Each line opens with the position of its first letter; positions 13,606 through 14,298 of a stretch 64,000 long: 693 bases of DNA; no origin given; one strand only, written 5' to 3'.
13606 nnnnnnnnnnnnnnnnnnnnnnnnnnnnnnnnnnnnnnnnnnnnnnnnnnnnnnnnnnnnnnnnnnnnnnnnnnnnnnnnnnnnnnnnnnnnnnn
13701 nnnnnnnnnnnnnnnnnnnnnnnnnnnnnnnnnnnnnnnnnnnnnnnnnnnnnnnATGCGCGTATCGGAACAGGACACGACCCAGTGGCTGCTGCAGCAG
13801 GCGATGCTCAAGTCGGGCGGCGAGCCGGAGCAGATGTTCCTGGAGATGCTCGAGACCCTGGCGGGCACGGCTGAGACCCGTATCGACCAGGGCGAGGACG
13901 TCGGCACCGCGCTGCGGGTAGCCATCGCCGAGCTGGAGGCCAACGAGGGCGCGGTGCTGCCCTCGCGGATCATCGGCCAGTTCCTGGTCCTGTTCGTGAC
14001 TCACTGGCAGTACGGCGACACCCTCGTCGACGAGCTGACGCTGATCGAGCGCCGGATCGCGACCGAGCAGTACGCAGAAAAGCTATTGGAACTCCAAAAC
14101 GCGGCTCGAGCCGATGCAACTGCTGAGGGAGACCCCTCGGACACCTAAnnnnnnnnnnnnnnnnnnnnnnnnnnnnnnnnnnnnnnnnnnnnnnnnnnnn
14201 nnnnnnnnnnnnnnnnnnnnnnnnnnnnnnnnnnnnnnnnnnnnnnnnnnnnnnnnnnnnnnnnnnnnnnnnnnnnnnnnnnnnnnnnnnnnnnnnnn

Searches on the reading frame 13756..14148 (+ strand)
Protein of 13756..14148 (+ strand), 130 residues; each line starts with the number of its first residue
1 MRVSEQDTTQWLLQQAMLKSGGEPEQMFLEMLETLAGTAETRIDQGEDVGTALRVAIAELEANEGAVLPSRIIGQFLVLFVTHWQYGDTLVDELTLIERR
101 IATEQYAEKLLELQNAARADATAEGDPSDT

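Call 39: search_protein_families(library=pfam, proteins=[window:13756-14148:+], max_evalue=0.1)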
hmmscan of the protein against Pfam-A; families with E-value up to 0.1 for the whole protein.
window:13756-14148:+ (130 aa): 1 family
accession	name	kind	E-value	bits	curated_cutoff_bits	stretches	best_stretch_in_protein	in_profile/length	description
PF25186.1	Tad4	-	4.6e-26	91.8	25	1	1-115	1-113/113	Type I Thoeris inhibitor Tad4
